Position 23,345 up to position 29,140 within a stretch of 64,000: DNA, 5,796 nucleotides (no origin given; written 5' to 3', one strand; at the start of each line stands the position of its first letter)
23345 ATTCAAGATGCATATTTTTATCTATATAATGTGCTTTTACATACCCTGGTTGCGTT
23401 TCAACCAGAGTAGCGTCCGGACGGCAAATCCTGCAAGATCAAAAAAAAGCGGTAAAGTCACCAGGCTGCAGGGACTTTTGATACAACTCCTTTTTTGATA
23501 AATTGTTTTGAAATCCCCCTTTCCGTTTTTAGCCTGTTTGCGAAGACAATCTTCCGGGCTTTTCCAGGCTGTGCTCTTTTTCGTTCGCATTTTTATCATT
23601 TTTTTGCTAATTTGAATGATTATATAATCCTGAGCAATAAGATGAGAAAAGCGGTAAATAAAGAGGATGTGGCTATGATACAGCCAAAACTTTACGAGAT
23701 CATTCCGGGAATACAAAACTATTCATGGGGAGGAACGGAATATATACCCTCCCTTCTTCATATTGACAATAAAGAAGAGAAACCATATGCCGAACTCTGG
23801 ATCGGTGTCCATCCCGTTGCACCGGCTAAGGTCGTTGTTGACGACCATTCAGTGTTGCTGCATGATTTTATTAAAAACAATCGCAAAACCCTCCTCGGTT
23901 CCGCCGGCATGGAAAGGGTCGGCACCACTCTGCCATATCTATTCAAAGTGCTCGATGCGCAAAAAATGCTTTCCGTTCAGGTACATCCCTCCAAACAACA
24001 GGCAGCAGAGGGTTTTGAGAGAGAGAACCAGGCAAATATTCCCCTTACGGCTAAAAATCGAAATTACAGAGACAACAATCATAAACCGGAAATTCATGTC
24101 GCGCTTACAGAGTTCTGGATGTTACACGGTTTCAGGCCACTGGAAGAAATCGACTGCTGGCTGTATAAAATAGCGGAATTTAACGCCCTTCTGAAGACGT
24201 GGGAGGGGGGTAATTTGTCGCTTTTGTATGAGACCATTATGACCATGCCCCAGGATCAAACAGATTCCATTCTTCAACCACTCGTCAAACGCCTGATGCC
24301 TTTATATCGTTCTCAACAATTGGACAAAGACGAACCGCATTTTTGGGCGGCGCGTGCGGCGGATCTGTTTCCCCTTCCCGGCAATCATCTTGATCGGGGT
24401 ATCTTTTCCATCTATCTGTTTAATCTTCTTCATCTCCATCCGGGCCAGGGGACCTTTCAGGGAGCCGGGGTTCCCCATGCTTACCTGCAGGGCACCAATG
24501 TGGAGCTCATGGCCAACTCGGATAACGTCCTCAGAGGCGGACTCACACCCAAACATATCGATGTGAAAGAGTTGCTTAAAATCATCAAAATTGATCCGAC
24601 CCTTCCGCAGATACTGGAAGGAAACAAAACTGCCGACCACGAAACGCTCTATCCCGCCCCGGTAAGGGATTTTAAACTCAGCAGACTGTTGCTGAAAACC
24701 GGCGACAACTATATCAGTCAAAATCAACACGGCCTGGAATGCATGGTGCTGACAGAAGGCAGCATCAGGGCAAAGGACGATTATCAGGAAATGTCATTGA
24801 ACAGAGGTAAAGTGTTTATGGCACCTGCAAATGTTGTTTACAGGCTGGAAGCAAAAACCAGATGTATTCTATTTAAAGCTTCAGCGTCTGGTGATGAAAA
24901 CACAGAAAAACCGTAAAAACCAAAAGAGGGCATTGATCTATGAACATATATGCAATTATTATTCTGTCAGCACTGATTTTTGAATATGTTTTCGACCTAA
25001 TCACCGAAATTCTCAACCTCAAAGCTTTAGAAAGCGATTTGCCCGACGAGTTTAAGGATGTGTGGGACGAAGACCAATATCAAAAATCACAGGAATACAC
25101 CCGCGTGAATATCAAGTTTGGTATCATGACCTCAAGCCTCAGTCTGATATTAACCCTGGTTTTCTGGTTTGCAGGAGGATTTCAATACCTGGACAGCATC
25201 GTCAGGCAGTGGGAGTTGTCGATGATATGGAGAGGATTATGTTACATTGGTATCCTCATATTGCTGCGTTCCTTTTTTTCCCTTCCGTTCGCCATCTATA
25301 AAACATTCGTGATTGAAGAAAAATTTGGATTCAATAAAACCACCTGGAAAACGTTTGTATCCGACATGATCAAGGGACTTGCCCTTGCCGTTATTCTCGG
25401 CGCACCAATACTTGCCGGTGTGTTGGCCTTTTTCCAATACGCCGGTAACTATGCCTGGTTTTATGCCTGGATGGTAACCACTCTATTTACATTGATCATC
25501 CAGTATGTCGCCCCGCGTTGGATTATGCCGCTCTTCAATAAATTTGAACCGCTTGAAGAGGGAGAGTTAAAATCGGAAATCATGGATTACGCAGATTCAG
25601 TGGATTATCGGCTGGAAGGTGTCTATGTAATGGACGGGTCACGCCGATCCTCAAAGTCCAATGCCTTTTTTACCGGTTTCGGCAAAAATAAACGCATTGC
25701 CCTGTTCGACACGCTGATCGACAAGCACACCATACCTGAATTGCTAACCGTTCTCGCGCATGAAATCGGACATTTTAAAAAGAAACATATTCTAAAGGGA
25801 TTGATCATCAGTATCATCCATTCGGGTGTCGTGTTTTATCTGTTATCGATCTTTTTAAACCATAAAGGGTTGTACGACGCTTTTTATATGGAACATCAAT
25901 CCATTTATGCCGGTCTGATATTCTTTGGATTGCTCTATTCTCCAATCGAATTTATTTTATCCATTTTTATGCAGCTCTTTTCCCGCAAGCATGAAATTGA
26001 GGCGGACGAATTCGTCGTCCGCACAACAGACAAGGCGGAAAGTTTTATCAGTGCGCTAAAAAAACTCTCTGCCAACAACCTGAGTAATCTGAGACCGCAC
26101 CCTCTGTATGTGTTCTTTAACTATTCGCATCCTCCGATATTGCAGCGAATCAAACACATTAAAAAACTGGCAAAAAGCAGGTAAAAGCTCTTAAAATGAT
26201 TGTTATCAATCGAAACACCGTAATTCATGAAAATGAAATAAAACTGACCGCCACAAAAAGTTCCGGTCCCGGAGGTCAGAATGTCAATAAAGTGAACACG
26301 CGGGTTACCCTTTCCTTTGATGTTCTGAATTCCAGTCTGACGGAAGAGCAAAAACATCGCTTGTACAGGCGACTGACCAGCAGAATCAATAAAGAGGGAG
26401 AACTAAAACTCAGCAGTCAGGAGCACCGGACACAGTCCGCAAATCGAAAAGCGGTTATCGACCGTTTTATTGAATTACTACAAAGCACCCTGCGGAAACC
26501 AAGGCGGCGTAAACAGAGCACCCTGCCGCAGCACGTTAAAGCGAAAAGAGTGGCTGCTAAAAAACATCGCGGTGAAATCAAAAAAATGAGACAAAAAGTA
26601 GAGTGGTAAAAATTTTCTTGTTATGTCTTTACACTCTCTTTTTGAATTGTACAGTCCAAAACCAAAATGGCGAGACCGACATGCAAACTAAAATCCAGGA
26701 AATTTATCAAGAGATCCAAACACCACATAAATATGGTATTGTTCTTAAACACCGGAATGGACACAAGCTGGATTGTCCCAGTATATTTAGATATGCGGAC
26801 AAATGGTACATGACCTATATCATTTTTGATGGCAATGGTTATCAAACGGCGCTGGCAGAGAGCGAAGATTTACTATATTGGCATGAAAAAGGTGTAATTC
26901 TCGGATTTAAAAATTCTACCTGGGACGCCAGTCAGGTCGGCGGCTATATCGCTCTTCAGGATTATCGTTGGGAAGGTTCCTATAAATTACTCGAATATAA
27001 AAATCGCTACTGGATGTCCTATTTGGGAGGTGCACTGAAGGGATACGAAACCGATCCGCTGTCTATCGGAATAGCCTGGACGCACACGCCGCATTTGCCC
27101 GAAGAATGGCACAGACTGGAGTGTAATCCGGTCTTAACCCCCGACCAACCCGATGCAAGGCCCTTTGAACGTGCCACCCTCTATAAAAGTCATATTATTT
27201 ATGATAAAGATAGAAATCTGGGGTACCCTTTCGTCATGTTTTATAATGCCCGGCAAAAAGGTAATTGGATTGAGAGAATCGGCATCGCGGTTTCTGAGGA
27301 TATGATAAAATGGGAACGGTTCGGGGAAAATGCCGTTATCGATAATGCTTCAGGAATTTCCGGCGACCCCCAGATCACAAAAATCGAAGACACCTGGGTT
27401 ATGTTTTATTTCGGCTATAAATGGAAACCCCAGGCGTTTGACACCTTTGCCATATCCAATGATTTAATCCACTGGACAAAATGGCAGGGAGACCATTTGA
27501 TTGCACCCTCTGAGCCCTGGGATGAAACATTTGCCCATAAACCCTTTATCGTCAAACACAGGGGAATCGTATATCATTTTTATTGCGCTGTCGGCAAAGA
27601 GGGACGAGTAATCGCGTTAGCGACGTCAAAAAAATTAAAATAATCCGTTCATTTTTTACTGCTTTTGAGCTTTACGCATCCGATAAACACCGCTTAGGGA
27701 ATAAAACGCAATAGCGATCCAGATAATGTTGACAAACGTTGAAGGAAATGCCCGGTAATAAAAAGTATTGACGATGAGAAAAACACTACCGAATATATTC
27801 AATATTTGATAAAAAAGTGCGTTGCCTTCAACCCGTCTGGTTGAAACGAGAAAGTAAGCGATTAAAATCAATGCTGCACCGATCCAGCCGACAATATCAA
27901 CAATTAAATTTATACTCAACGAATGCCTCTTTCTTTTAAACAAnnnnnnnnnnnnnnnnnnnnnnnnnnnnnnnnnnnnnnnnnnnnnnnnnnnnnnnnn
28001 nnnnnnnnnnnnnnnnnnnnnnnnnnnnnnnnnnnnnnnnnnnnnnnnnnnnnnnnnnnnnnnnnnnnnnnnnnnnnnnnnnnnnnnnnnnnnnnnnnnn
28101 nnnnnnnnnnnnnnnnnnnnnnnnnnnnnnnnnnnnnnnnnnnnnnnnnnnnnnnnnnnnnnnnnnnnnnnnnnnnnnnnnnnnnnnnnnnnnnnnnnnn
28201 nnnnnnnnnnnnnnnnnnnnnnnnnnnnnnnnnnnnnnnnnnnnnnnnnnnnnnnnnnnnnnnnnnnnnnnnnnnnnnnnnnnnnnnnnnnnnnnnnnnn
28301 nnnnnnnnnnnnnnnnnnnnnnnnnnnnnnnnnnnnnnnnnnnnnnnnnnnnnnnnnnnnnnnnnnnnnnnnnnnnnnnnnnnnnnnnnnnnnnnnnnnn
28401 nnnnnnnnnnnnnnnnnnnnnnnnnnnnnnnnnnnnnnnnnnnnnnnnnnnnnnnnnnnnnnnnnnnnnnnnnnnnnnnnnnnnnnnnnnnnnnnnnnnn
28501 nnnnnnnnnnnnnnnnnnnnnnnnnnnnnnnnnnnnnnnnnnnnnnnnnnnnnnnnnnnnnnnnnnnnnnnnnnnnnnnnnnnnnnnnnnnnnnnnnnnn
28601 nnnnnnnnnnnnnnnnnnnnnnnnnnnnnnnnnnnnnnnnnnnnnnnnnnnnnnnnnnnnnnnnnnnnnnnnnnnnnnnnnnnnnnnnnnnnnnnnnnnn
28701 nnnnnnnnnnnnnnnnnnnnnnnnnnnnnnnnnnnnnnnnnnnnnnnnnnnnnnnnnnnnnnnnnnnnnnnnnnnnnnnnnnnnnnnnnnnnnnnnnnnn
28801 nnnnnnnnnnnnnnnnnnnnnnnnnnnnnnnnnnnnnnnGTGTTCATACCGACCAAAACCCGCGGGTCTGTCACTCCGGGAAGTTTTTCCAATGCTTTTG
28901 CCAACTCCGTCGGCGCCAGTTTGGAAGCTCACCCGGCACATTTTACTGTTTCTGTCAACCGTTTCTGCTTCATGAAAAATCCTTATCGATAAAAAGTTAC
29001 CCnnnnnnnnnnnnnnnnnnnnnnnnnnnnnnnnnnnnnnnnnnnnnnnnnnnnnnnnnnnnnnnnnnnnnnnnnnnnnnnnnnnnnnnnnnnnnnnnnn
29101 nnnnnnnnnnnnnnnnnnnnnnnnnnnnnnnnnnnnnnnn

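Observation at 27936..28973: selD is itself a selenoprotein: in-frame UGA at the catalytic Cys position, plus a SECIS-like hairpin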

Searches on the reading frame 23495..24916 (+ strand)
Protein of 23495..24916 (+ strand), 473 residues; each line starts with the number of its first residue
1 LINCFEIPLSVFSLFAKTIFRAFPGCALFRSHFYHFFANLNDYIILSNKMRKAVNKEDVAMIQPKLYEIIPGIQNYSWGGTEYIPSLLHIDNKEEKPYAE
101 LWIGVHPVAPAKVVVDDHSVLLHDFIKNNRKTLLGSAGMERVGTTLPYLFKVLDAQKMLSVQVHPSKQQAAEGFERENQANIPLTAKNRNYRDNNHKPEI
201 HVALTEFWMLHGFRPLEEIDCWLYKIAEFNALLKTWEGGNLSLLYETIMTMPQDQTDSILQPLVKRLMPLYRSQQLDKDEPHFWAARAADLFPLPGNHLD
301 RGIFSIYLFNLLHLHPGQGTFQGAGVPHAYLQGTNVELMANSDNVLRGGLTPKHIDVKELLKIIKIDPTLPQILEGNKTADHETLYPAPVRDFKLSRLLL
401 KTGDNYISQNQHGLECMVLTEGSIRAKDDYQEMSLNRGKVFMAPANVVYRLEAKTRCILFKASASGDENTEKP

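Call 13: search_protein_families(library=ncbifam, max_evalue=1e-8, proteins=[window:23495-24916:+])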
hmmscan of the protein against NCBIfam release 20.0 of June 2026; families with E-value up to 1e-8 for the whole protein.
window:23495-24916:+ (473 aa): 2 families
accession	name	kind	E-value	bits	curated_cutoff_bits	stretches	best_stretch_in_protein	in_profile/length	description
NF011710.0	PRK15131.1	equivalog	1.3e-83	281.1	571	1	69-445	4-371/391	mannose-6-phosphate isomerase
TIGR00218.1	manA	equivalog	2.3e-67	227.7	116.2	1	66-458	4-356/359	mannose-6-phosphate isomerase, class I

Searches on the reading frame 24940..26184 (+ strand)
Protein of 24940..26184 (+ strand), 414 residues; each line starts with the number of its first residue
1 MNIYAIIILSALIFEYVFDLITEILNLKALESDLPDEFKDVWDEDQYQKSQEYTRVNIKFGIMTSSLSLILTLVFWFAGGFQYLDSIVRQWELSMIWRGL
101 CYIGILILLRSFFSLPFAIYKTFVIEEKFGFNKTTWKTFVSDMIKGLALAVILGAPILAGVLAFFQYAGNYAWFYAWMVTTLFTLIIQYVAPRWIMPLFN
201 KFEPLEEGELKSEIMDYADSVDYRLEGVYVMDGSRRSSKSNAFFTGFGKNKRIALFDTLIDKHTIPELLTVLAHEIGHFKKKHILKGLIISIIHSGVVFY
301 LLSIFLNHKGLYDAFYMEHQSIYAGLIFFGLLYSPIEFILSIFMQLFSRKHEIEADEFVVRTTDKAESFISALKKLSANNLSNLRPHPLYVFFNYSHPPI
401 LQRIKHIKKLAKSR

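Call 13: search_protein_families(library=ncbifam, max_evalue=1e-8, proteins=[window:24940-26184:+])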
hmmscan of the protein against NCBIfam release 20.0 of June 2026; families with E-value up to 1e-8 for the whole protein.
window:24940-26184:+ (414 aa): 5 families
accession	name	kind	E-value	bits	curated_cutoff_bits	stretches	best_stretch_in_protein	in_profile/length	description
NF002669.0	PRK02391.1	equivalog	3.8e-11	42.7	341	1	181-378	48-241/298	zinc metalloprotease HtpX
NF002775.0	PRK02870.1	equivalog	9.3e-11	41.5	285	1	228-383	136-285/338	zinc metalloprotease HtpX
NF003965.0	PRK05457.1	equivalog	1.6e-10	40.8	245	1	237-408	102-282/285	protease HtpX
NF002322.0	PRK01265.1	equivalog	2.4e-10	40.4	275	1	143-378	13-249/325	zinc metalloprotease HtpX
NF002826.0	PRK03001.1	equivalog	9.9e-10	38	369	1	214-379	74-229/285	zinc metalloprotease HtpX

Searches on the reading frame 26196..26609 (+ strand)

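Call 13: search_protein_families(library=ncbifam, max_evalue=1e-8, proteins=[window:26196-26609:+])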
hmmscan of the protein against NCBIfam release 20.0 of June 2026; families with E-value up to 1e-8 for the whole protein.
window:26196-26609:+ (137 aa): 1 family
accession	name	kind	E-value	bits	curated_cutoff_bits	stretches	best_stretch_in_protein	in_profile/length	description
NF006718.0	PRK09256.1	equivalog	9.6e-42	142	100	1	1-137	3-139/140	alternative ribosome rescue aminoacyl-tRNA hydrolase ArfB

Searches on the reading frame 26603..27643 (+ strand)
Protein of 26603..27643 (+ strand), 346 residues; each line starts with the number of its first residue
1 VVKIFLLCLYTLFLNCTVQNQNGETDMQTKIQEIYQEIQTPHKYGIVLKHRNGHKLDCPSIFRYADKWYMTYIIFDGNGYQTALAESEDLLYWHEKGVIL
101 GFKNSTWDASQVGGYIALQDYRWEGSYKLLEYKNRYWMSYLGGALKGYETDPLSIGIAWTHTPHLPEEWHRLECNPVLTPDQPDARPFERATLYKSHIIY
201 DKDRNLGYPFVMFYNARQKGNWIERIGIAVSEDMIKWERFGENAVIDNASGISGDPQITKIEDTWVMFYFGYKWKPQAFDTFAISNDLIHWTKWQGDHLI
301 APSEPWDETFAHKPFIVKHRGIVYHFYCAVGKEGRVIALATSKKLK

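Call 13: search_protein_families(library=ncbifam, max_evalue=1e-8, proteins=[window:26603-27643:+])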
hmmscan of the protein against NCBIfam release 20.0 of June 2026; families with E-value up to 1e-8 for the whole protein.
window:26603-27643:+ (346 aa): 2 families
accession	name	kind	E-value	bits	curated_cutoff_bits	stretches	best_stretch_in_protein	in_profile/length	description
NF049877.1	GlucurArabfur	equivalog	3e-119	399.5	1800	1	13-345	4-351/1400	beta-d-glucuronidase/beta-L-arabinofuranosidase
NF052550.1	BManbPhaseBMBP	equivalog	3e-20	72.8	450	1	170-294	5-133/296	beta-1,2-mannobiose phosphorylase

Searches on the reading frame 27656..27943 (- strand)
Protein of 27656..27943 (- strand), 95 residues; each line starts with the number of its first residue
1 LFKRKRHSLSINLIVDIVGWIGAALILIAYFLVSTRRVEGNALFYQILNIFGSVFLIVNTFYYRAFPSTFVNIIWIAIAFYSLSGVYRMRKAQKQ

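Call 13: search_protein_families(library=ncbifam, max_evalue=1e-8, proteins=[window:27656-27943:-])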
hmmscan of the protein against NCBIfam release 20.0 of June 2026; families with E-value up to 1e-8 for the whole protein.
window:27656-27943:- (95 aa): 1 family
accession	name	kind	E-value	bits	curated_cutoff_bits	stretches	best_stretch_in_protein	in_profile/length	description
NF047864.1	CBU_0592_membra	subfamily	1.7e-15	56.7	25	1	15-83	2-70/72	CBU_0592 family membrane protein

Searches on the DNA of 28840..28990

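Call 56: search_rna_families(source=window, start=28840, end=28990, threshold=evalue, max_evalue=10)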
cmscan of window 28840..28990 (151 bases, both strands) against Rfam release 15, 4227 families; matches with E-value up to 10: 0.
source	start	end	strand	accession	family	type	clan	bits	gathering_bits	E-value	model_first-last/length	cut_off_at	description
